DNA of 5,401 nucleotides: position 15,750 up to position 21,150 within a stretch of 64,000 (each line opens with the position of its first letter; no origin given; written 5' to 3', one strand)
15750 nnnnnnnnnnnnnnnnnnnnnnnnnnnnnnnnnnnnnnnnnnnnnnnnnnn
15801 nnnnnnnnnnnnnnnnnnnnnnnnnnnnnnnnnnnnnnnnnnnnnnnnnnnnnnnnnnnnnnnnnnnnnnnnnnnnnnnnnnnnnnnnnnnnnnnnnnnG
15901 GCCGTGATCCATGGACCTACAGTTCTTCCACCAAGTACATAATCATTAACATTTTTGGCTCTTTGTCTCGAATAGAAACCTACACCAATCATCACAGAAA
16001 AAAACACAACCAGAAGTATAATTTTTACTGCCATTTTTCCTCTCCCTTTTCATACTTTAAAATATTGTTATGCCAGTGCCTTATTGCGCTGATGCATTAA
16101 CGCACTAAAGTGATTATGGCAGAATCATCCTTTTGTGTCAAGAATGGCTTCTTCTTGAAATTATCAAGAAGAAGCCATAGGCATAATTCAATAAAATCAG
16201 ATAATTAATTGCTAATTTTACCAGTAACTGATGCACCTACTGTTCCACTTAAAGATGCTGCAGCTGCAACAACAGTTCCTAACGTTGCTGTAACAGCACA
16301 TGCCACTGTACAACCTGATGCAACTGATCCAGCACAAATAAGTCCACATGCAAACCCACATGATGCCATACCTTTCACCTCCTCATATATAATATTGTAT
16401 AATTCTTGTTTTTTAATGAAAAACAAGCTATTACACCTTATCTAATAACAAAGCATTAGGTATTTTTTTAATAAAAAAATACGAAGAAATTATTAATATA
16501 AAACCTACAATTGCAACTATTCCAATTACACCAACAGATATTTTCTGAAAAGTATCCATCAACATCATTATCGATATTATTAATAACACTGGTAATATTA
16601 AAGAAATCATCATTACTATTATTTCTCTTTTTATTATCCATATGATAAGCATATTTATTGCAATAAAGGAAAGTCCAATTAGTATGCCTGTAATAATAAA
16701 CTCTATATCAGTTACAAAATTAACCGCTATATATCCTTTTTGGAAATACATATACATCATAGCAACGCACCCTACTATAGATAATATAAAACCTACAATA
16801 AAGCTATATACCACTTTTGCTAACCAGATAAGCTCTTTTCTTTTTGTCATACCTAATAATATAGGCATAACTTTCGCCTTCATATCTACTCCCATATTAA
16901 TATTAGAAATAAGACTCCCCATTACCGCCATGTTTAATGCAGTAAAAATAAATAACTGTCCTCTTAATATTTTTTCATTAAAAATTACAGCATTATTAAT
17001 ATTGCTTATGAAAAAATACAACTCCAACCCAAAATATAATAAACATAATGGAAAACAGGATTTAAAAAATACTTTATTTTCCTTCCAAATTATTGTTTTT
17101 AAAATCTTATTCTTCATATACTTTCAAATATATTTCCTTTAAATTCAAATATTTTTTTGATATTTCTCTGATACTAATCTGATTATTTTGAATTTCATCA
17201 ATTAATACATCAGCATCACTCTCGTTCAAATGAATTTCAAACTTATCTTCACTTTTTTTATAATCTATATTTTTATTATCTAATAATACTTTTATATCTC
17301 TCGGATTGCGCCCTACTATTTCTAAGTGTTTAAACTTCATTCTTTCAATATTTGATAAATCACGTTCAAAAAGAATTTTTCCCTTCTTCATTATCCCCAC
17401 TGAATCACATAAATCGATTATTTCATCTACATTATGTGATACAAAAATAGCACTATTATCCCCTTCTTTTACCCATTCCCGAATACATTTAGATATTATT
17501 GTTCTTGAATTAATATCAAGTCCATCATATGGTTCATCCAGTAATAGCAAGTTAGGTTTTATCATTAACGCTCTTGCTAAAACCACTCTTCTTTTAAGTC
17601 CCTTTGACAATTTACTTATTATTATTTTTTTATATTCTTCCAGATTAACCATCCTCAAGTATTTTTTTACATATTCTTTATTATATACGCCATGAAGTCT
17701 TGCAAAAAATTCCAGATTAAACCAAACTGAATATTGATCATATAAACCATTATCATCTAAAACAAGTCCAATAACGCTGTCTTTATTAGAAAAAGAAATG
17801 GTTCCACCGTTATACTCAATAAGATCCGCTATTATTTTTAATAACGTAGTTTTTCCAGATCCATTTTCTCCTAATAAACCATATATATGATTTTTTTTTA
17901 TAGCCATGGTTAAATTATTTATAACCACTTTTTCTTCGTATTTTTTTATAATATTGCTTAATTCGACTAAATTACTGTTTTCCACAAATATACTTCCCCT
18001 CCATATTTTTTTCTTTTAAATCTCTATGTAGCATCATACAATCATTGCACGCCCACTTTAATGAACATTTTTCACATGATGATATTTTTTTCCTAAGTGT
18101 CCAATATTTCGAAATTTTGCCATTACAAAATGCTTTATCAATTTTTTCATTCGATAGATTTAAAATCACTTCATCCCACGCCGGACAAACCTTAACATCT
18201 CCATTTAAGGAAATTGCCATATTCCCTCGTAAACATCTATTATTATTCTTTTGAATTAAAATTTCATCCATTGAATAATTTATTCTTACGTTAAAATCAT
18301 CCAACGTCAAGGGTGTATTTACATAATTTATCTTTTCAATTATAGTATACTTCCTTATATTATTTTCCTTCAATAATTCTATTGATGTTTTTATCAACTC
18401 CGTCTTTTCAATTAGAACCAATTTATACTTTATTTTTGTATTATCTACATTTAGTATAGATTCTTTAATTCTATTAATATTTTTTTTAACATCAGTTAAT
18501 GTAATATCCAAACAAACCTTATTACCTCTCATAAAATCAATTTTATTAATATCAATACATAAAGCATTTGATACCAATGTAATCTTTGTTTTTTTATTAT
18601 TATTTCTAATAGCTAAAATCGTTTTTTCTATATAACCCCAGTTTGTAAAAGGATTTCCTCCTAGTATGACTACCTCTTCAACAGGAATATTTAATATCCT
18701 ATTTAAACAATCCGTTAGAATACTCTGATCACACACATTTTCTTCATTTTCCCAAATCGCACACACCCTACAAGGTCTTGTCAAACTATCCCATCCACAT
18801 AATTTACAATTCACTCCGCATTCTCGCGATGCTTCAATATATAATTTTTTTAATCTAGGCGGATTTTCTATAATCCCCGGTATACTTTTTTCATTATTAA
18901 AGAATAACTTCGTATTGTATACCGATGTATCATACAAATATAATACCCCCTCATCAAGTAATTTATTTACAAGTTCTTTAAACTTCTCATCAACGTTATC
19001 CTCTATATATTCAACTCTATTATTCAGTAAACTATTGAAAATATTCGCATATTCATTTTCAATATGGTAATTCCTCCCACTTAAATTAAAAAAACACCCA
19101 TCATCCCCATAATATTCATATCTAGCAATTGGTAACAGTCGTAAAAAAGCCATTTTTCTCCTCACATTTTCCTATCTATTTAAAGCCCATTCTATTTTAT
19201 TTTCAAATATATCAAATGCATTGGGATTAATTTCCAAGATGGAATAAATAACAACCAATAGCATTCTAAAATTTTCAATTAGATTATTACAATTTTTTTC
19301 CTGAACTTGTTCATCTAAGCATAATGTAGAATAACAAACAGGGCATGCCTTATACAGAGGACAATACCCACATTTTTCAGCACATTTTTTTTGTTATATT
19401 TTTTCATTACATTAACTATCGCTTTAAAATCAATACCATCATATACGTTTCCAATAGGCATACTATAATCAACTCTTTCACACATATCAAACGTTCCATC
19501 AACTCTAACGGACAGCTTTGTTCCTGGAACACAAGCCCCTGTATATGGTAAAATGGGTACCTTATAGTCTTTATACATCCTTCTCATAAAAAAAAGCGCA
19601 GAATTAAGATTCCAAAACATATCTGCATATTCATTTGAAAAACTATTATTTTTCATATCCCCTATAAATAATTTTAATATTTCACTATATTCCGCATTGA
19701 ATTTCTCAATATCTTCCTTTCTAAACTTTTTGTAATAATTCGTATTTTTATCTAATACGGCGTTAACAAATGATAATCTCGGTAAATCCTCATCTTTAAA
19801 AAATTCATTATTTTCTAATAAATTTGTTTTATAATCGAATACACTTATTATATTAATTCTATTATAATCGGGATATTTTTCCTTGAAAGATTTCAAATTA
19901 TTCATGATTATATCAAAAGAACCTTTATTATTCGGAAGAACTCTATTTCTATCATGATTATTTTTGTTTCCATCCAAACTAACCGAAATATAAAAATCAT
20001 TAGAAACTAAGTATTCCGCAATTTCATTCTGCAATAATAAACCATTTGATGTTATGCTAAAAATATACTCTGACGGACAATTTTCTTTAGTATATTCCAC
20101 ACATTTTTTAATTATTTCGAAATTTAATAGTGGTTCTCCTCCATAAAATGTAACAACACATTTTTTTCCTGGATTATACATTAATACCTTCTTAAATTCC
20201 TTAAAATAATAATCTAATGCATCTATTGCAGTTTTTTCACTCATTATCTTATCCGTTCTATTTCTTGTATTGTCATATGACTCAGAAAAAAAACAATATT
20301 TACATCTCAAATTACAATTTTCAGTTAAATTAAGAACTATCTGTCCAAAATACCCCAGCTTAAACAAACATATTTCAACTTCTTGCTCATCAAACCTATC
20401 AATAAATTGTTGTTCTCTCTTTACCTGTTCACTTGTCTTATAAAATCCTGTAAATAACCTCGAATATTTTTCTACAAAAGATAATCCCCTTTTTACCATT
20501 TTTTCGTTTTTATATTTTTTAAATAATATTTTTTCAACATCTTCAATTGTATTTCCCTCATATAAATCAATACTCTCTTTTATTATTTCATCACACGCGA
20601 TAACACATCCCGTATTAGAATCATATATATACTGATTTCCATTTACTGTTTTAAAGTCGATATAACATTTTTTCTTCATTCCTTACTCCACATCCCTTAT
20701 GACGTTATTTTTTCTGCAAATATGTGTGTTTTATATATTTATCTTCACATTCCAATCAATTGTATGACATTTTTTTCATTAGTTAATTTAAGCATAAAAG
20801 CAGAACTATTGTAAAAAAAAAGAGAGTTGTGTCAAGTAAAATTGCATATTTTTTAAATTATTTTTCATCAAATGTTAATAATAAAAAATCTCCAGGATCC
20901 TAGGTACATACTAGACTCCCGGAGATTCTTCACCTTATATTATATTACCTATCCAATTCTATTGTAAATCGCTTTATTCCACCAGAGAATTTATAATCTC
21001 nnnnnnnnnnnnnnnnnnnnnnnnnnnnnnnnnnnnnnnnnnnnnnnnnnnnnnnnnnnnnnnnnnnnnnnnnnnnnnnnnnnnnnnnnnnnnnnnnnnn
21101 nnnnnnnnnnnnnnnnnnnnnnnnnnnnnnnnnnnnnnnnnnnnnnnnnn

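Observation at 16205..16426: Ambiguous start of the precursor: leaderless 54-mer versus a 19-aa leader from a TTG start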

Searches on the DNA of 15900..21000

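Call 59: search_rna_families(source=window, start=15900, end=21000, threshold=evalue, max_evalue=1)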
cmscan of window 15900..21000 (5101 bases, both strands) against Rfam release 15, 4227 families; matches with E-value up to 1: 0.
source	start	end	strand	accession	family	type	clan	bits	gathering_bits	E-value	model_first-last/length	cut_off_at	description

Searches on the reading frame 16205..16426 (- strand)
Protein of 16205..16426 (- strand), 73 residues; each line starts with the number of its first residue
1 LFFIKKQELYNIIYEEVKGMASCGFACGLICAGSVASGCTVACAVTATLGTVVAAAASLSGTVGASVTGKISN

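Call 5: search_protein_families(library=ncbifam, proteins=[window:16205-16426:-], max_evalue=0.01)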
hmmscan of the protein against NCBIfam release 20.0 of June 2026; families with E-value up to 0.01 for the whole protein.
window:16205-16426:- (73 aa): 1 family
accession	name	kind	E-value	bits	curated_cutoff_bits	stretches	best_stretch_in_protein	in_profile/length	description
NF047709.1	RiPP_TigB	exception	0.0014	18.6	70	1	12-71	8-65/68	methyl-cyclopropylglycine-containing RiPP peptide TigB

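Call 6: search_protein_families(library=pfam, proteins=[window:16205-16426:-], max_evalue=0.01)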
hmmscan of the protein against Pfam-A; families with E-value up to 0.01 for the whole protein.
window:16205-16426:- (73 aa): 0 families

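Call 9: find_homologous_proteins(query=window:16208-16426:-, max_evalue=1)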
Query seq(73 aa) (73 aa): 3 proteins with E <= 1 among 5 candidates.
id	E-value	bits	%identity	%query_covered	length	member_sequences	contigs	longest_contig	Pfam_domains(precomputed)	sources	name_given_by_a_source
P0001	2.1e-12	64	76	71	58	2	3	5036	-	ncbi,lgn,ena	-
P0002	1.2e-10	59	64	71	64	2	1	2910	-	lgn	-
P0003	3.2e-1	29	57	71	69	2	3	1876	-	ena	-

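Call 11: find_encoding_contigs(protein=P0001, flank=6000, max_places=6)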
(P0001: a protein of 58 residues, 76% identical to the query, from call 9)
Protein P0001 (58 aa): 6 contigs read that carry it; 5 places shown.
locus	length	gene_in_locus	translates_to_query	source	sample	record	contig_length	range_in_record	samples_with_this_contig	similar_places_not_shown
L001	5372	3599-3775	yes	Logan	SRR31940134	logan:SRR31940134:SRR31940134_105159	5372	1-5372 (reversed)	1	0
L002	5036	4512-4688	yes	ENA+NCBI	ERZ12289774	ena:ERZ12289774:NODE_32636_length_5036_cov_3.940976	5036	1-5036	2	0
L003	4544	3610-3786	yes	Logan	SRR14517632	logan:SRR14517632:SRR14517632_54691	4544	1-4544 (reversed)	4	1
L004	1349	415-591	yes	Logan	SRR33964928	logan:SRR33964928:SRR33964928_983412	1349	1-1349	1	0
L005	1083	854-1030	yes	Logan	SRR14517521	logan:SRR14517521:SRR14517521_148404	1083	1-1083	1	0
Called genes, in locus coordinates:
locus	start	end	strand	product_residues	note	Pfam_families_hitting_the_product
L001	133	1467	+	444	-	-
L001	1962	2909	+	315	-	PF00005:ABC_tran, PF13304:AAA_21 (faint)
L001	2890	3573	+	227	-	-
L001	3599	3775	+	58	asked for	-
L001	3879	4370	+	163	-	-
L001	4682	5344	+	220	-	PF00072:Response_reg, PF00486:Trans_reg_C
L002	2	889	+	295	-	?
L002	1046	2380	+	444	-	-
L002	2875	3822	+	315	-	PF00005:ABC_tran, PF13304:AAA_21 (faint)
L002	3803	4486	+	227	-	-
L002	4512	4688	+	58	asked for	-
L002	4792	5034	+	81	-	?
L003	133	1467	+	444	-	-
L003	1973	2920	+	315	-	PF00005:ABC_tran, PF13304:AAA_21 (faint)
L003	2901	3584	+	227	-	-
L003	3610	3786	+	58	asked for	-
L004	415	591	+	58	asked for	-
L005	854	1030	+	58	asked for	-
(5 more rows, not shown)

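Call 12: find_encoding_contigs(protein=P0002, flank=6000, max_places=6)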
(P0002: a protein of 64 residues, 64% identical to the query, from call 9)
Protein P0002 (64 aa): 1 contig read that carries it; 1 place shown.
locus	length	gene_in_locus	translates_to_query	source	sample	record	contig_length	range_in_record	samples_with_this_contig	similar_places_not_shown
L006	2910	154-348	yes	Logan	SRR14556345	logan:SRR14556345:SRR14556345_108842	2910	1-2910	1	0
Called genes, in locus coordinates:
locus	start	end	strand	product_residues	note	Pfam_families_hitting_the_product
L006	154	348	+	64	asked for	-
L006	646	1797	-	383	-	PF14319:Zn_Tnp_IS91, PF04986:Y2_Tnp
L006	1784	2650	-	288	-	PF02899:Phage_int_SAM_1, PF13495:Phage_int_SAM_4, PF00589:Phage_integrase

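Call 13: find_encoding_contigs(protein=P0003, flank=6000, max_places=6)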
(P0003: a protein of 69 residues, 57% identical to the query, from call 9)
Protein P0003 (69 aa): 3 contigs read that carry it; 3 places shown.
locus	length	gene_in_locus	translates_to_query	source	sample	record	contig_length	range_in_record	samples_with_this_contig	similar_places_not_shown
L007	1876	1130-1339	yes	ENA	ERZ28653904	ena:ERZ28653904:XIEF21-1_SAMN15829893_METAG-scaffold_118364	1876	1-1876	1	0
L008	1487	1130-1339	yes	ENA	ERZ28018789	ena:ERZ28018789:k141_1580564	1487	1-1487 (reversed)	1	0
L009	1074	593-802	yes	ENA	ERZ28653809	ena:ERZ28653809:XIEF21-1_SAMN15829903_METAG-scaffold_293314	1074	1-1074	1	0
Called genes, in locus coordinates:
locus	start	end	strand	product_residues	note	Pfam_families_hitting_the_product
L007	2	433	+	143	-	?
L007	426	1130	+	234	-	-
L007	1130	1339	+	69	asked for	-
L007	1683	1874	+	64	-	?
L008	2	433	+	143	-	?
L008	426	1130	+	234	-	-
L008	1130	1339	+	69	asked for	-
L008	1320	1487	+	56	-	?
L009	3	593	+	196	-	?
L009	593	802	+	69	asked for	-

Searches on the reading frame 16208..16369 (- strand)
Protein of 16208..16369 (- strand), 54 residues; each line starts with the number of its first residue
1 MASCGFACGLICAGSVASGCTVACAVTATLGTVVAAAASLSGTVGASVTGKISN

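Call 30: search_protein_representatives(alignment_id=A1)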
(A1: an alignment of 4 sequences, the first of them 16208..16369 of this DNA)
Query: 4 sequences, 54 profile positions. Proteins with E-value up to 0.001 (for the whole library): 5; up to 1e-10: 3; up to 1e-30: 0. The best 5 are listed.
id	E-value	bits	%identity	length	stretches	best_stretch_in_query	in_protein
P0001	3.0e-20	88.1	-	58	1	1-54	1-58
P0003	8.2e-20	86.7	-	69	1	2-54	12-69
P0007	3.4e-12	62.3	-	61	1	1-50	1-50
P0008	1.2e-07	47.7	-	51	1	5-53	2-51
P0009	1.7e-04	37.6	-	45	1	6-47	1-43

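Call 46: search_solved_structures(query=window:16208-16369:-, max_evalue=10, show_alignments=3)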
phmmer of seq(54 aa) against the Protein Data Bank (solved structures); distinct sequences matched with E-value up to 10: 0.

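Call 47: search_protein_families(library=ncbifam, proteins=[window:16208-16369:-], max_evalue=10)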
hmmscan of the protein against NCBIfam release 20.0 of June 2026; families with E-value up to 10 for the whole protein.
seq(54 aa): 1 family
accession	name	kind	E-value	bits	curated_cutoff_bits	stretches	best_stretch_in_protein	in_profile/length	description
NF047709.1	RiPP_TigB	exception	0.1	12.7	70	1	14-52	25-65/68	methyl-cyclopropylglycine-containing RiPP peptide TigB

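Call 50: find_homologous_proteins(query=A3, max_evalue=1)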
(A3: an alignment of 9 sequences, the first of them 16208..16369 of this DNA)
Query A3 (9 sequences) (54 aa, profile of the alignment): 6 proteins with E <= 1 among 8000 candidates.
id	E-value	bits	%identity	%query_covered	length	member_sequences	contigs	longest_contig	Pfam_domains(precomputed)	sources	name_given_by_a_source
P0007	2.1e-17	80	74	80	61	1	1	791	-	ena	-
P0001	6.1e-17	79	76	96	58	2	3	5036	-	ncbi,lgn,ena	-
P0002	5.8e-16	76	64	96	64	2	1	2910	-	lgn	-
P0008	3.7e-15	73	57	43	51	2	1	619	-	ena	-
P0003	4.2e-14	70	66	59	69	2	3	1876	-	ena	-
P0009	2.1e-12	64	63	59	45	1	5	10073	-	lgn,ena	-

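Call 51: find_encoding_contigs(protein=P0009, flank=9000, max_places=5)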
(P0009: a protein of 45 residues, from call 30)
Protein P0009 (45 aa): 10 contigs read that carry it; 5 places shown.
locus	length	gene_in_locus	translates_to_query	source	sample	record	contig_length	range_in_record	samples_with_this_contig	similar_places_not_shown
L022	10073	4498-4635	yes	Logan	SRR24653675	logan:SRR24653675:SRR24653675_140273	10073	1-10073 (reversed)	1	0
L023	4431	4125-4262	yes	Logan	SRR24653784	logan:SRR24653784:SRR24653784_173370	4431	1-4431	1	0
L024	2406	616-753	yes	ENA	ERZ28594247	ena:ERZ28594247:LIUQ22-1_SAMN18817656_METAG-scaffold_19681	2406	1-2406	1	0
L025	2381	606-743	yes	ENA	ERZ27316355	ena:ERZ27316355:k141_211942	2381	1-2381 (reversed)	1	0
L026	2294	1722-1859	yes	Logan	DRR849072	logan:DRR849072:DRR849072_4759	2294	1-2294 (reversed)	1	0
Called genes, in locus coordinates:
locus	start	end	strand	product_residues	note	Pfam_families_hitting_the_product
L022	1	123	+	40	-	?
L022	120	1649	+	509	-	PF04055:Radical_SAM, PF13353:Fer4_12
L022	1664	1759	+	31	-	-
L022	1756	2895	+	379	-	PF04055:Radical_SAM, PF13353:Fer4_12 (weak)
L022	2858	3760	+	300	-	PF00005:ABC_tran, PF13304:AAA_21 (faint)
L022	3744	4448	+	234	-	-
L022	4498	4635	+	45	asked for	-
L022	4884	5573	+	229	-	PF00005:ABC_tran, PF13304:AAA_21 (faint)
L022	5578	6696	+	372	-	-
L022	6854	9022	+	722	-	PF00933:Glyco_hydro_3, PF01915:Glyco_hydro_3_C, PF14310:Fn3-like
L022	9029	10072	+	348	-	?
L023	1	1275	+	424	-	?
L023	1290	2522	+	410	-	PF04055:Radical_SAM, PF13353:Fer4_12 (weak)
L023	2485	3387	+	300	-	PF00005:ABC_tran, PF13304:AAA_21 (faint)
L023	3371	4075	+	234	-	-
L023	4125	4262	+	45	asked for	-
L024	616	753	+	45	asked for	-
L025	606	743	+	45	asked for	-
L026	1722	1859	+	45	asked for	-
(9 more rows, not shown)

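Call 52: find_encoding_contigs(protein=P0008, flank=3000, max_places=3)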
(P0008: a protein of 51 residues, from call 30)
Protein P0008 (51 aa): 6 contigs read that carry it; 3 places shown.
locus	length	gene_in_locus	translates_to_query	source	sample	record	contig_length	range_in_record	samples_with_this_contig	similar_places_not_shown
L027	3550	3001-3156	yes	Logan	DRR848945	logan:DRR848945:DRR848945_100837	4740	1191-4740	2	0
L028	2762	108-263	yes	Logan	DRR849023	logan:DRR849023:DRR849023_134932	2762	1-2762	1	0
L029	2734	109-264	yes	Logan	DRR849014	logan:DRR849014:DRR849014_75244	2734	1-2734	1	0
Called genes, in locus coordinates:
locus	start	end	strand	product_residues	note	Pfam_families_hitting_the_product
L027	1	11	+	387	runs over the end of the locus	PF04055:Radical_SAM, PF13353:Fer4_12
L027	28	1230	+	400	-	PF04055:Radical_SAM, PF13353:Fer4_12 (faint)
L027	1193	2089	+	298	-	PF00005:ABC_tran, PF13304:AAA_21 (faint)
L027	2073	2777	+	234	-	-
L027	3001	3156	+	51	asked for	-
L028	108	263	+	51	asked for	-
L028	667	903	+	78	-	-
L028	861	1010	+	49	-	-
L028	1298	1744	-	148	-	-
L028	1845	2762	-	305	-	?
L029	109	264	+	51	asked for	-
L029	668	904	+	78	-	-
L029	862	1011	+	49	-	-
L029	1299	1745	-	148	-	-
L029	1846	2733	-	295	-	?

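Call 69: find_encoding_contigs(protein=window:16208-16369:-, flank=3000, max_places=6)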
Protein seq(54 aa) (54 aa): 6 contigs read that carry it; 6 places shown.
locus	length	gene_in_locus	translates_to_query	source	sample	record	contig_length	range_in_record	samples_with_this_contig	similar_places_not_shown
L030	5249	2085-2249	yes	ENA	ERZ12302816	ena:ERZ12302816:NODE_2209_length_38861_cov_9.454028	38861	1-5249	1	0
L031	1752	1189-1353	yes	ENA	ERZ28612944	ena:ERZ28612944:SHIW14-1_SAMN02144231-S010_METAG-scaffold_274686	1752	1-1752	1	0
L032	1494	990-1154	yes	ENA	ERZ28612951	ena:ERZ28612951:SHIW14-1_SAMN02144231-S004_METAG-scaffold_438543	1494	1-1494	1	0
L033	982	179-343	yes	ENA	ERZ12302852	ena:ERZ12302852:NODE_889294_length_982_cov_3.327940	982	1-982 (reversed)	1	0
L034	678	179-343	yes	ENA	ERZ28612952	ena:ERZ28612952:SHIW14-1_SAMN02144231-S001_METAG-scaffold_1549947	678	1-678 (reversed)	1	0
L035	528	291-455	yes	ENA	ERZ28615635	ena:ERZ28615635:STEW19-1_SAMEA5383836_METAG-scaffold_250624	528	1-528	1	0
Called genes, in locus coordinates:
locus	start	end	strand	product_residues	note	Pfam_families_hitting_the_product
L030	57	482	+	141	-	-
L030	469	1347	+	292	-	PF00005:ABC_tran, PF13304:AAA_21 (faint)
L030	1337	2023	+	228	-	-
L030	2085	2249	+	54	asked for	-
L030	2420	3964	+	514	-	PF00474:SSF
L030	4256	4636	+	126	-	-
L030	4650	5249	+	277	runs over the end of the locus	PF13509:S1_2, PF00575:S1, PF21543:CvfB_2nd, PF17783:WHD_CvfB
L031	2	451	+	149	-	?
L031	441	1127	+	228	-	-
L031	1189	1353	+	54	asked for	-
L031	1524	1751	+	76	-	?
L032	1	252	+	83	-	?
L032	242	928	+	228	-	-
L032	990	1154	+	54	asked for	-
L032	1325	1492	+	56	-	?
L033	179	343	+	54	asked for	-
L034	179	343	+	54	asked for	-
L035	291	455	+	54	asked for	-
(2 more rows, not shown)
